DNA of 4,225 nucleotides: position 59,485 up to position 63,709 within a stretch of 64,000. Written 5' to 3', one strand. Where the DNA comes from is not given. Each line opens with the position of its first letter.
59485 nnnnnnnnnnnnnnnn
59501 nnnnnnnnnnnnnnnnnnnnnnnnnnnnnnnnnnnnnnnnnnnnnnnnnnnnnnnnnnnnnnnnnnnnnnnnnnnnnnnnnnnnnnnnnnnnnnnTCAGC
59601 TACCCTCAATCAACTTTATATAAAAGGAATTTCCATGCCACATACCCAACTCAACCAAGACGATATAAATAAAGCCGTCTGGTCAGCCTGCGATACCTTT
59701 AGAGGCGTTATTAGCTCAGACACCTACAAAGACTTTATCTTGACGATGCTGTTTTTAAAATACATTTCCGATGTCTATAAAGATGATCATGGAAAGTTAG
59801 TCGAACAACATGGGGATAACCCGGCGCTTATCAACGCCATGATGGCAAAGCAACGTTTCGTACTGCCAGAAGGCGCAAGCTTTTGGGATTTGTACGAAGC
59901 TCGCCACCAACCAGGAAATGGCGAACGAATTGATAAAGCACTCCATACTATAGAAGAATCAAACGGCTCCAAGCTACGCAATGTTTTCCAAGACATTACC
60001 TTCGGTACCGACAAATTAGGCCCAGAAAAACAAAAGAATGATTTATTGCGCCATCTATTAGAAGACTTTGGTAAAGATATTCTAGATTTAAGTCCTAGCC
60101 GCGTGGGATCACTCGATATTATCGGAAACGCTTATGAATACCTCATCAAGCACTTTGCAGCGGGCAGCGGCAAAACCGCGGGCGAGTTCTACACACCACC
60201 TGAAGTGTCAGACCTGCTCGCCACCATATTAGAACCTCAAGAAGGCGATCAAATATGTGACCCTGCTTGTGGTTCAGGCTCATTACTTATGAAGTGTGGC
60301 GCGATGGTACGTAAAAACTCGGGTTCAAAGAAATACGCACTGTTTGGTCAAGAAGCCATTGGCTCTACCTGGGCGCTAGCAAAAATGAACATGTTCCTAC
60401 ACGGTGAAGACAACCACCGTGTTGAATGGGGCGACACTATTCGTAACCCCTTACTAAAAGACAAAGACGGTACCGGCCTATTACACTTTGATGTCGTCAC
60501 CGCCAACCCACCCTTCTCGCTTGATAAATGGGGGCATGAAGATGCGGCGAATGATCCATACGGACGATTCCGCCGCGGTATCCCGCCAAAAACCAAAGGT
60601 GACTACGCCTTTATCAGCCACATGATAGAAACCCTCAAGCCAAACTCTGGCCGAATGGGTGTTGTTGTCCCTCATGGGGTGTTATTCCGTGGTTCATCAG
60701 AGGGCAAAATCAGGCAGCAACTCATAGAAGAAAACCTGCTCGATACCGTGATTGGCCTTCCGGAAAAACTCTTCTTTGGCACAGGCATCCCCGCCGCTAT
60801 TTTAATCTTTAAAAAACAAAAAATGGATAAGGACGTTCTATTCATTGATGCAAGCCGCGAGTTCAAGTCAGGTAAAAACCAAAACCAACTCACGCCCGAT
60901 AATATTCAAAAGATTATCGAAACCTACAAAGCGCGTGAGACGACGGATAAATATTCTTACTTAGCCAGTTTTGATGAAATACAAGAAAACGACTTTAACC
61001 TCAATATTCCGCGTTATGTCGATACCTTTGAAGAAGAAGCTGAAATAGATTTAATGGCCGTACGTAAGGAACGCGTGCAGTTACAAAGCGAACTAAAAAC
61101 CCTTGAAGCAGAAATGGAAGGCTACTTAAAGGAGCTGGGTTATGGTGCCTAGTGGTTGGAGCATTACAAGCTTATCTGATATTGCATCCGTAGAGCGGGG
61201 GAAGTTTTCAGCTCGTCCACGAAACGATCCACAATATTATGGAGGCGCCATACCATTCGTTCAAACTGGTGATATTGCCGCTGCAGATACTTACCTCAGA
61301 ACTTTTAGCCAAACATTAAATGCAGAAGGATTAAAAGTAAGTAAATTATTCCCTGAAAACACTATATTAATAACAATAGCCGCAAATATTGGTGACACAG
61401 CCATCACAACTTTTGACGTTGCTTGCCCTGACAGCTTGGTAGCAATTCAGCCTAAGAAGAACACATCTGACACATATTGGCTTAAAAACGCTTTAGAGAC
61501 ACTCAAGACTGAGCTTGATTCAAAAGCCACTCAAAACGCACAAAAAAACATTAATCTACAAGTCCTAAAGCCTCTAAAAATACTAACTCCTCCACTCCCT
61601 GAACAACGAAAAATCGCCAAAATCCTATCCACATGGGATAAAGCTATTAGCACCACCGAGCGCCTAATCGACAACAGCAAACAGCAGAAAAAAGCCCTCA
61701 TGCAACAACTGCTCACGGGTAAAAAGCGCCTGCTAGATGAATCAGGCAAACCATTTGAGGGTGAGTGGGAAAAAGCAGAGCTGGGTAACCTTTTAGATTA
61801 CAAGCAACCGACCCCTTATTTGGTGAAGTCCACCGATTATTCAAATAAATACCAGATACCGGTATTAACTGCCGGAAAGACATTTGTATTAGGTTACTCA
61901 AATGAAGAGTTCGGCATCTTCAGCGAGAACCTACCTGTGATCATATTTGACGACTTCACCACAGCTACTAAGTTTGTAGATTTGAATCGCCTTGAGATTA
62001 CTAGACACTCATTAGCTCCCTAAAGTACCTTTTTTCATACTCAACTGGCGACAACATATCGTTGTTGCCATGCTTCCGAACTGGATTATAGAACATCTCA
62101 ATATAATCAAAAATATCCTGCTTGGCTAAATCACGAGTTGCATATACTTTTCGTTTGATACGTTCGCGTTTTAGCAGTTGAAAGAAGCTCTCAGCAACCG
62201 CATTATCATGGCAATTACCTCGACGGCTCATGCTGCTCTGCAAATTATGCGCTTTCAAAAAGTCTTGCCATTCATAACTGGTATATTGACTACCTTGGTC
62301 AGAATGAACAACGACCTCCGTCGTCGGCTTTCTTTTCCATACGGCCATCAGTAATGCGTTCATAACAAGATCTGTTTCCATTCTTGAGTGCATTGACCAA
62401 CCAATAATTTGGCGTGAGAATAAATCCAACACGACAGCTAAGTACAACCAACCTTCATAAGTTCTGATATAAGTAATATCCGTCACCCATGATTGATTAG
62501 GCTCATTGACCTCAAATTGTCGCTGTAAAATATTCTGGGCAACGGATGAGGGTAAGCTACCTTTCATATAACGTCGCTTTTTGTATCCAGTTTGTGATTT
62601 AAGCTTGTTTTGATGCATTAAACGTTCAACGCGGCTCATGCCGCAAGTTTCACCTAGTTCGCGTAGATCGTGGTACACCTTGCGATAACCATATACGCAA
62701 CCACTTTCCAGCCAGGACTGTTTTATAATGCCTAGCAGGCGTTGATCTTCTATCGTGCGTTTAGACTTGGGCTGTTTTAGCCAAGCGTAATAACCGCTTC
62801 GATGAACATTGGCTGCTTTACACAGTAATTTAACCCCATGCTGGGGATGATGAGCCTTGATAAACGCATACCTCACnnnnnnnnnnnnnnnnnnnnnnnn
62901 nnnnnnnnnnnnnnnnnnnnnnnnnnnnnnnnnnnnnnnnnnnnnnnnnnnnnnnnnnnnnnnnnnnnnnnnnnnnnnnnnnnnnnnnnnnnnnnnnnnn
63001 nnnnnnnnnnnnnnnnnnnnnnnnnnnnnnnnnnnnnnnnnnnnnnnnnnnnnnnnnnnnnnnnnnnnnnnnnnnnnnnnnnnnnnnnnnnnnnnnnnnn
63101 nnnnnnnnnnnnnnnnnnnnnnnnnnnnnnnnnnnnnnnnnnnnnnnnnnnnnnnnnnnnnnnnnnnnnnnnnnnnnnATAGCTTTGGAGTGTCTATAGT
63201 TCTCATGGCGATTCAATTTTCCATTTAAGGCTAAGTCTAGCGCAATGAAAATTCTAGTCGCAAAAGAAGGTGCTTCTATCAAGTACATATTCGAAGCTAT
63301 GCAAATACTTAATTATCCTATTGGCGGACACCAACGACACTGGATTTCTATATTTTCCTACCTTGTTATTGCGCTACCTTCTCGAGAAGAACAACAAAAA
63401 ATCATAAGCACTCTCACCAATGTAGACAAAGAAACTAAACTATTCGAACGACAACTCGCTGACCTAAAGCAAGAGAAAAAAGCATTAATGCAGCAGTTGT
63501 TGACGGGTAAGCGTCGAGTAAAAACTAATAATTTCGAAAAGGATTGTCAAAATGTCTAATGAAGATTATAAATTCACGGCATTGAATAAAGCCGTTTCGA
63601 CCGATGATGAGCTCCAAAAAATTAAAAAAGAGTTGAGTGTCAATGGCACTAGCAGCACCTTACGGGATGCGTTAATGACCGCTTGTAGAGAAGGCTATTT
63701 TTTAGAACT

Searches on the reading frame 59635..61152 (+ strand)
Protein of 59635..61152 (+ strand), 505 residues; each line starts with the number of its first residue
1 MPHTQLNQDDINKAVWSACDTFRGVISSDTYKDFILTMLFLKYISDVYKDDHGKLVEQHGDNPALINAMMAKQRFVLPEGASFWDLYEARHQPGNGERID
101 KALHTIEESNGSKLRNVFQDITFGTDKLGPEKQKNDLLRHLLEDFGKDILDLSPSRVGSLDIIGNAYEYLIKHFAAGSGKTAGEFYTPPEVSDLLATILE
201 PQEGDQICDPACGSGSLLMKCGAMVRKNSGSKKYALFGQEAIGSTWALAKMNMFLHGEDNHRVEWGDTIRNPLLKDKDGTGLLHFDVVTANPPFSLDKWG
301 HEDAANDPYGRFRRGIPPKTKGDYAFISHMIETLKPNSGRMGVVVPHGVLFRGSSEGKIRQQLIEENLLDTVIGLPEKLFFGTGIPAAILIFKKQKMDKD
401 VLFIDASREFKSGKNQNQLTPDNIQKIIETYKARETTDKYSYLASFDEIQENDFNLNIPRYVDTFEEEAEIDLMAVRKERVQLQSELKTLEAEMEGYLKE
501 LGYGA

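Call 19: search_protein_families(library=pfam, proteins=[window:59635-61152:+])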
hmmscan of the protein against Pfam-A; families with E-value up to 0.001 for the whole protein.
window:59635-61152:+ (505 aa): 4 families
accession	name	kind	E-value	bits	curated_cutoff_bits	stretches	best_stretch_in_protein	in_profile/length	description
PF02384.22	N6_Mtase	-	4.5e-107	358.4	20.4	1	160-468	3-309/311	N-6 DNA Methylase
PF12161.14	HsdM_N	-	3.3e-22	80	24.5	1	11-145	1-135/135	HsdM N-terminal domain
PF07669.17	Eco57I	-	7.3e-06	26.6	25.3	1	284-377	74-168/171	Eco57I restriction-modification methylase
PF01170.24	UPF0020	-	0.00082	19.6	22.3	0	197-229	22-54/197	RMKL-like, methyltransferase domain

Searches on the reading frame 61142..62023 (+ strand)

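Call 19: search_protein_families(library=pfam, proteins=[window:61142-62023:+])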
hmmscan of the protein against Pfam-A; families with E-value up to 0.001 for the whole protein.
window:61142-62023:+ (293 aa): 1 family
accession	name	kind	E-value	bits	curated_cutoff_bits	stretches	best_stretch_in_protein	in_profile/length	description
PF01420.25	Methylase_S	-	7.2e-27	95.1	22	1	3-176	1-163/168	Type I restriction modification DNA specificity domain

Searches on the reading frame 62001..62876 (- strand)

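Call 19: search_protein_families(library=pfam, proteins=[window:62001-62876:-])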
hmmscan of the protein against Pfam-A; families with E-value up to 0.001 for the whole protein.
window:62001-62876:- (291 aa): 4 families
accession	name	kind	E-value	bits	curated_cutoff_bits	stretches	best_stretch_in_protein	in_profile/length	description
PF00665.32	rve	-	5.7e-33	113.7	32.6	1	124-222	2-102/102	Integrase core domain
PF13276.12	HTH_21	-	1.9e-14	54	28.1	1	44-99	3-59/60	HTH-like domain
PF13333.12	rve_2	-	1e-11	45.2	22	1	229-283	1-54/56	Integrase core domain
PF13683.12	rve_3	-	2.9e-07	30.6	26.5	1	212-277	3-67/67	Integrase core domain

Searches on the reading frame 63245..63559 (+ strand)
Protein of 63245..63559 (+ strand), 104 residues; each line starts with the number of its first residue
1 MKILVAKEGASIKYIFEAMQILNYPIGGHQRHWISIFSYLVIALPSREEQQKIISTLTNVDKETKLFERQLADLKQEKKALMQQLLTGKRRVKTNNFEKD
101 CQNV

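Call 19: search_protein_families(library=pfam, proteins=[window:63245-63559:+])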
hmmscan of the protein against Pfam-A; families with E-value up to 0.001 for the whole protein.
window:63245-63559:+ (104 aa): 1 family
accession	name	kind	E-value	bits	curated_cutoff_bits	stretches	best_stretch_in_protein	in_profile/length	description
PF01420.25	Methylase_S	-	0.00015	22.4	22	1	26-75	117-167/168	Type I restriction modification DNA specificity domain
